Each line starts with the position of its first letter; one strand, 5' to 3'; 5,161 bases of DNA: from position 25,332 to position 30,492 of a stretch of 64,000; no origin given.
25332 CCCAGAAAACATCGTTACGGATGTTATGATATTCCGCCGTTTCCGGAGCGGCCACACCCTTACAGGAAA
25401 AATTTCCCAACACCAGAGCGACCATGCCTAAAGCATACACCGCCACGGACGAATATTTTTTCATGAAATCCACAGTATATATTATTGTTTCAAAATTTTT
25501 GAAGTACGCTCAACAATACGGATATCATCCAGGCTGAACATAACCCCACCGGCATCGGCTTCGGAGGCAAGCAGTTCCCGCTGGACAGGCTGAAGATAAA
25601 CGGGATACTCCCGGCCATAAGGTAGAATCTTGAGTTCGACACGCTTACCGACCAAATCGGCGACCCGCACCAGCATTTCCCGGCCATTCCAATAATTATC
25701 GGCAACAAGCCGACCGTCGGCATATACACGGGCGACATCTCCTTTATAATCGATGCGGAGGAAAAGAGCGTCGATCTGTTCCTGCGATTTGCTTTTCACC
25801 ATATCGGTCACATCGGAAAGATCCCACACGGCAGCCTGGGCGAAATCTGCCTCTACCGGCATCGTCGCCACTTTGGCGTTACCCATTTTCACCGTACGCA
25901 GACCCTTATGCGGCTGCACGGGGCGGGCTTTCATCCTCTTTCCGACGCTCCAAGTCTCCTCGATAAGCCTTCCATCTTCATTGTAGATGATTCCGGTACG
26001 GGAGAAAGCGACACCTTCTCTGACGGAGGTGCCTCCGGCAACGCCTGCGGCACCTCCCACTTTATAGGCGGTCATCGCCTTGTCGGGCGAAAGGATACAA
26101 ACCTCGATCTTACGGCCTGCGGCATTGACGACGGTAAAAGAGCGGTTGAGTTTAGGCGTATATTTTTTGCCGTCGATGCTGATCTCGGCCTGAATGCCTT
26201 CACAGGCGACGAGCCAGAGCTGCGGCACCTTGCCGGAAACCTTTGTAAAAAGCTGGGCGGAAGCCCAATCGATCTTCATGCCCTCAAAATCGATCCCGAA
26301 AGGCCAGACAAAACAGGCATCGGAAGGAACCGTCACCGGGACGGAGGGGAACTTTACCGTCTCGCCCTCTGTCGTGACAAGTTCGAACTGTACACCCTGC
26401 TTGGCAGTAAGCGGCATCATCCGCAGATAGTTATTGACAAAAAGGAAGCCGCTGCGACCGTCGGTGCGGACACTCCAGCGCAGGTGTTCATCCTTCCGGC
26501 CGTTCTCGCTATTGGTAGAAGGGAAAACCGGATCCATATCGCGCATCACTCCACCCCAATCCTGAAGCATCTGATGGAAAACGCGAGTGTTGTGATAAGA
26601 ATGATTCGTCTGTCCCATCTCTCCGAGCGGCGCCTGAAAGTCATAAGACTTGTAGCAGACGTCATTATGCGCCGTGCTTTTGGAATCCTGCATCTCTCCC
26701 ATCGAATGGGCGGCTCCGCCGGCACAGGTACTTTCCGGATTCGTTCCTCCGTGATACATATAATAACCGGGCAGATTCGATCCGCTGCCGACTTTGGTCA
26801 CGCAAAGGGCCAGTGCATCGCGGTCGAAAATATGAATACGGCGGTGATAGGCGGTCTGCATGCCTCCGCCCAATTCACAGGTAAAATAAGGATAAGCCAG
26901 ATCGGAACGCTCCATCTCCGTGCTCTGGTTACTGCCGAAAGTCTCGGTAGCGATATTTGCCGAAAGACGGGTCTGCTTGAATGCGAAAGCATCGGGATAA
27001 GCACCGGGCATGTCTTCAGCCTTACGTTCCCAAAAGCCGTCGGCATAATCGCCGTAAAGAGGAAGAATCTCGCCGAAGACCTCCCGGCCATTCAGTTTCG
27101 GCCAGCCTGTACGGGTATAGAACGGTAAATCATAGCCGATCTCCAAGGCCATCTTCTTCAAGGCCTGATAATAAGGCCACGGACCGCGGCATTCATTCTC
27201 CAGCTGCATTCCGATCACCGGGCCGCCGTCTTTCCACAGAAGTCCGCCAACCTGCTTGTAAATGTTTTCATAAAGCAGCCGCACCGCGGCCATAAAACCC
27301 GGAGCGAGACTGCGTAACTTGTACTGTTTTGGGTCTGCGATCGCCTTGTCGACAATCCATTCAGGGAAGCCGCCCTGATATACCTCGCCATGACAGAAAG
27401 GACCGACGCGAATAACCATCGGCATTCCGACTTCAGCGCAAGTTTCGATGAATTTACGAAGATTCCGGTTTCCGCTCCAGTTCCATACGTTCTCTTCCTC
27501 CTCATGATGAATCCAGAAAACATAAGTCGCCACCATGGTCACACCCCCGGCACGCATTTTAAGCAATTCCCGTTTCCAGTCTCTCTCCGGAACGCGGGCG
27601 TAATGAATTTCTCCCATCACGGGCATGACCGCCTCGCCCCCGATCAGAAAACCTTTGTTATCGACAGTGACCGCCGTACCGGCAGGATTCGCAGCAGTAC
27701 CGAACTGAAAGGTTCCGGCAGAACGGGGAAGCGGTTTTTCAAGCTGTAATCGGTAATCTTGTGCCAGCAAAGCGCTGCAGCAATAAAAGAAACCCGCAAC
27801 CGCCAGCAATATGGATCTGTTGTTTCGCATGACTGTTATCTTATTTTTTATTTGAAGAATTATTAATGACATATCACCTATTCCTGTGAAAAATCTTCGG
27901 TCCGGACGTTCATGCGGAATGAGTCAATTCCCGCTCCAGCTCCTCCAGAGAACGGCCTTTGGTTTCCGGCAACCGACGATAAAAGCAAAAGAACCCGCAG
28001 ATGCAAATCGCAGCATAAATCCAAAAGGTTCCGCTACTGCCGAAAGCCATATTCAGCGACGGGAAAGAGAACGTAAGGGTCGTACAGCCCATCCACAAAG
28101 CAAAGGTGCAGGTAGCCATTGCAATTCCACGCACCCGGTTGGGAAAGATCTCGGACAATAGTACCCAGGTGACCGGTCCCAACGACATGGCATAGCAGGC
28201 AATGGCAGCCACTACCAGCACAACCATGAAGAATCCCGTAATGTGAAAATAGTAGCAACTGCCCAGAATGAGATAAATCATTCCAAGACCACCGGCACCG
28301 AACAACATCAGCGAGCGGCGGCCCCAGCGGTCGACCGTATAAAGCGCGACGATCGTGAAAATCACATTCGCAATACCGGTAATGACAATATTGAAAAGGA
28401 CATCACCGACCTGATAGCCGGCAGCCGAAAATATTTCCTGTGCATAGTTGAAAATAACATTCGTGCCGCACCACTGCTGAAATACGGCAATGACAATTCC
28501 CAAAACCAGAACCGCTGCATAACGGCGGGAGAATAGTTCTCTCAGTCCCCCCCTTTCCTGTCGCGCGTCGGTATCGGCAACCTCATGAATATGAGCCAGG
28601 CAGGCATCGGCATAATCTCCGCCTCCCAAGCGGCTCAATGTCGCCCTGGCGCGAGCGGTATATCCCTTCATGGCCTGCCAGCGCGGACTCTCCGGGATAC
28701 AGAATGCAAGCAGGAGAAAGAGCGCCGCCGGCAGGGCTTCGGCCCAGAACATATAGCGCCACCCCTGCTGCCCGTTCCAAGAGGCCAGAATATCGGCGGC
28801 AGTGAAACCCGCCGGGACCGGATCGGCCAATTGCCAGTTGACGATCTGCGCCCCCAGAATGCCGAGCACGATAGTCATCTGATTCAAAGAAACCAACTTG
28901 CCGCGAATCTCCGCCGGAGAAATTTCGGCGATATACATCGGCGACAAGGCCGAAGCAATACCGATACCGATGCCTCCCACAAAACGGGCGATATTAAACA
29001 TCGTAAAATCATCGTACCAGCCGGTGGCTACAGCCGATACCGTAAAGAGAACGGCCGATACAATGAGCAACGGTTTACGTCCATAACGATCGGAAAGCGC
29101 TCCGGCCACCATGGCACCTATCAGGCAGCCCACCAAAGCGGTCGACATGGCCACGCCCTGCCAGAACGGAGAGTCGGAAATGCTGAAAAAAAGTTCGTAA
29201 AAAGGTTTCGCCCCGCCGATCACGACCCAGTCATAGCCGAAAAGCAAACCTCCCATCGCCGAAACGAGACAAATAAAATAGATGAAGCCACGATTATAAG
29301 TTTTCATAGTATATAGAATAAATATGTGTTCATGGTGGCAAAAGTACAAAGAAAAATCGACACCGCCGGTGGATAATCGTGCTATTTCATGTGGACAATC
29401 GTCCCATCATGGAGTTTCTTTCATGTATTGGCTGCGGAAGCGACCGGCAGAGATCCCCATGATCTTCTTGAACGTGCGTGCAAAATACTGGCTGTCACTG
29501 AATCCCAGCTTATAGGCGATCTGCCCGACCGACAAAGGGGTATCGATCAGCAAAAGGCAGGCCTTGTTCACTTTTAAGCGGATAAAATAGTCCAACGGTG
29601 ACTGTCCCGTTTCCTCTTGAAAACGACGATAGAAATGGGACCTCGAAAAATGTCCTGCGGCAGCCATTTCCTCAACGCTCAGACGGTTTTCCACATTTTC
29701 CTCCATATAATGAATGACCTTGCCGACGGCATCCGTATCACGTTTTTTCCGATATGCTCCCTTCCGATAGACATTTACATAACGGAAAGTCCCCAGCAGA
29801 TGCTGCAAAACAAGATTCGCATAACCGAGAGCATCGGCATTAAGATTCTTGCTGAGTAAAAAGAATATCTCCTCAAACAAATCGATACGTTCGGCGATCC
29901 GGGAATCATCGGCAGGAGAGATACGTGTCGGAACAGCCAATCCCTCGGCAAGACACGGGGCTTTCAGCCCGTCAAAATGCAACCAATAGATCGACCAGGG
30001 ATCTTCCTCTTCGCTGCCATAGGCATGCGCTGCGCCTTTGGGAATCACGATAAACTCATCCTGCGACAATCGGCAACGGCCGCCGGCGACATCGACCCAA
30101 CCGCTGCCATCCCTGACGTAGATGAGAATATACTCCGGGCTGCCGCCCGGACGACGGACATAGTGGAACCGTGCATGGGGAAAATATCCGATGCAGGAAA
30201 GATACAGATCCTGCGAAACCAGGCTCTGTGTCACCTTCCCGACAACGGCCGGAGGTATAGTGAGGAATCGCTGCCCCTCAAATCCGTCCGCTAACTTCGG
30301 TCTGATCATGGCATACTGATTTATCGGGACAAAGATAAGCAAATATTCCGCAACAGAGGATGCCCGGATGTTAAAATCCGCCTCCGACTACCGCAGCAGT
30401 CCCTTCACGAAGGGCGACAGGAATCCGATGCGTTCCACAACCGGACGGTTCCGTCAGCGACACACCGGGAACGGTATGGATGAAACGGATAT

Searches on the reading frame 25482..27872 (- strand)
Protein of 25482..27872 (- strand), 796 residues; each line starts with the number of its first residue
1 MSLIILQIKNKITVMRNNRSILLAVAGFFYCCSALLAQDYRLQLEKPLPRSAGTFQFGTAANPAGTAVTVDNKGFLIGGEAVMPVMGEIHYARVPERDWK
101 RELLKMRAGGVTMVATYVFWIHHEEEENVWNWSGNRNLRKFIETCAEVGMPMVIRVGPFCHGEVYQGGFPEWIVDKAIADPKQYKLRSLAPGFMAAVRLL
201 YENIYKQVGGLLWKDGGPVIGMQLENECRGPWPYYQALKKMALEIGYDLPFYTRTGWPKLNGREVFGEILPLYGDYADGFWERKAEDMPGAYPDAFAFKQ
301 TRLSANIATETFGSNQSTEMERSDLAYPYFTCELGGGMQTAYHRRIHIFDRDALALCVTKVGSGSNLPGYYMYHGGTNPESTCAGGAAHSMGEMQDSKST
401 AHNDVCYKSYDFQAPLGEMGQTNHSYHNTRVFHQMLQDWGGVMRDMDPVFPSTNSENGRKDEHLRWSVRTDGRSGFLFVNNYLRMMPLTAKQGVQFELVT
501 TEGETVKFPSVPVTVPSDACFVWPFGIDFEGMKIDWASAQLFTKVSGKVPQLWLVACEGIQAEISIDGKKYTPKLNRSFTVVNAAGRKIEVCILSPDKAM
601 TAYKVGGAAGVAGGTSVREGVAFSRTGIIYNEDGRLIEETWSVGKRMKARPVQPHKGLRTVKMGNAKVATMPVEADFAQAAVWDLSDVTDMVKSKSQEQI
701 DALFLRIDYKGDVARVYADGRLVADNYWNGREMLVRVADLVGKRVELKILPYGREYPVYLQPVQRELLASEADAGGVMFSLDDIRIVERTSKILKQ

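Call 9: search_protein_families(library=pfam, proteins=[window:25482-27872:-], max_evalue=0.00001)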
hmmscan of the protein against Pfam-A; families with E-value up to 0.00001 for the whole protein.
window:25482-27872:- (796 aa): 1 family
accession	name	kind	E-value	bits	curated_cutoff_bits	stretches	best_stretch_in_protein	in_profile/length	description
PF01301.25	Glyco_hydro_35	-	6.6e-50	170.9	27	1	75-434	2-317/319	Glycosyl hydrolases family 35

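Call 57: search_solved_structures(query=window:25485-27872:-, max_evalue=1e-20)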
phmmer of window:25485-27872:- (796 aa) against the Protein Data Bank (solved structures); distinct sequences matched with E-value up to 1e-20: 10.
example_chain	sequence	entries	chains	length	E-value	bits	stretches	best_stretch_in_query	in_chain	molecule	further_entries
3d3a_A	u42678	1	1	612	1.9e-25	92.2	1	70-248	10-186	Beta-galactosidase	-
7kdv_A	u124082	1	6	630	2.7e-25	91.7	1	74-231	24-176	Beta-galactosidase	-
6eon_A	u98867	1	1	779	6.9e-25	90.4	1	68-248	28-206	Beta-galactosidase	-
3thc_A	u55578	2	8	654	1.2e-24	89.6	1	72-256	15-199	Beta-galactosidase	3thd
3wez_A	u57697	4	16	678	1.2e-24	89.5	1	72-256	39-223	Beta-galactosidase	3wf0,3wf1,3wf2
8h25_A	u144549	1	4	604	1.8e-24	89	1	74-274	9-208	Beta-galactosidase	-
4e8c_A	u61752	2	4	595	3e-24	88.3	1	75-257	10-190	Glycosyl hydrolase, family 35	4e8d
3wf3_A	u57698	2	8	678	3.1e-24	88.2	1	72-256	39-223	Beta-galactosidase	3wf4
4mad_A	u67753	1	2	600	3.7e-24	88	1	68-251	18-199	Beta-galactosidase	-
8fa5_B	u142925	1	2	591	1.3e-23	86.1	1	74-249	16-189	Beta-galactosidase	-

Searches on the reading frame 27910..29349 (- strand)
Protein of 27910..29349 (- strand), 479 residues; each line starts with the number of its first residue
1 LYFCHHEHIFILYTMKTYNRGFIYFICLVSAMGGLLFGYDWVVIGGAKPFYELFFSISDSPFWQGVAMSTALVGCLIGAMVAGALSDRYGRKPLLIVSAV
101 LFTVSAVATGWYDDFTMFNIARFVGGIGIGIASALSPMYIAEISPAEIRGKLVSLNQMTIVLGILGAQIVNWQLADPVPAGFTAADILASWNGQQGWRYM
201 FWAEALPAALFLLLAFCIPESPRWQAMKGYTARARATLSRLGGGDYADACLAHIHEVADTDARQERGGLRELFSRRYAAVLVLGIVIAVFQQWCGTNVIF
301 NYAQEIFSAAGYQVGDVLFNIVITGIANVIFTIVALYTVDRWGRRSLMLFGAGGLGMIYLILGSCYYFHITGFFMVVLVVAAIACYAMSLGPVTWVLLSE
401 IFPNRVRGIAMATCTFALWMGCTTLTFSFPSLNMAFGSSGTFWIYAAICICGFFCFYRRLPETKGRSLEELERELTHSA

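Call 9: search_protein_families(library=pfam, proteins=[window:27910-29349:-], max_evalue=0.00001)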
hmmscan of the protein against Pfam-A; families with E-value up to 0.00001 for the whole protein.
window:27910-29349:- (479 aa): 2 families
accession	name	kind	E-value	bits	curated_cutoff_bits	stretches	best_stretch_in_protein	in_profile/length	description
PF00083.30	Sugar_tr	-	2.3e-109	366.7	22.3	1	27-474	2-451/452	Sugar (and other) transporter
PF07690.21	MFS_1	-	7.8e-41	140.6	33.4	2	32-416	3-337/347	Major Facilitator Superfamily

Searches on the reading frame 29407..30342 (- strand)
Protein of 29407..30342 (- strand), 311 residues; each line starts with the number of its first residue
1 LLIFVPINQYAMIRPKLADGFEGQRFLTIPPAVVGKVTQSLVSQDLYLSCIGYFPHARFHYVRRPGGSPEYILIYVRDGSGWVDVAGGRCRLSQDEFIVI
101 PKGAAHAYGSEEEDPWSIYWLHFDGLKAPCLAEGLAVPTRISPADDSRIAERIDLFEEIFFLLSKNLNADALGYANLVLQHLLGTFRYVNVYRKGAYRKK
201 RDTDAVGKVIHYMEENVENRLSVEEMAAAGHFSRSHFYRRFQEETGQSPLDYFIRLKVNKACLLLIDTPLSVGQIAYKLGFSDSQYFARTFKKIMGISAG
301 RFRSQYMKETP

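Call 9: search_protein_families(library=pfam, proteins=[window:29407-30342:-], max_evalue=0.00001)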
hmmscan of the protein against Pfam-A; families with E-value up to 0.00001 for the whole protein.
window:29407-30342:- (311 aa): 4 families
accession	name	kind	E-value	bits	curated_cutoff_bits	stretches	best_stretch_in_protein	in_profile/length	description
PF00165.29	HTH_AraC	-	7.1e-22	77.5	26.6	2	266-303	2-41/42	Bacterial regulatory helix-turn-helix proteins, AraC family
PF12833.13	HTH_18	-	1.9e-21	76.5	33.6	1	226-304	1-79/80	Helix-turn-helix domain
PF02311.25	AraC_binding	-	3.7e-14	53.1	21.1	1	58-153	10-109/135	AraC-like ligand binding domain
PF07883.17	Cupin_2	-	8.6e-07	29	27.2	1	72-121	20-69/70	Cupin domain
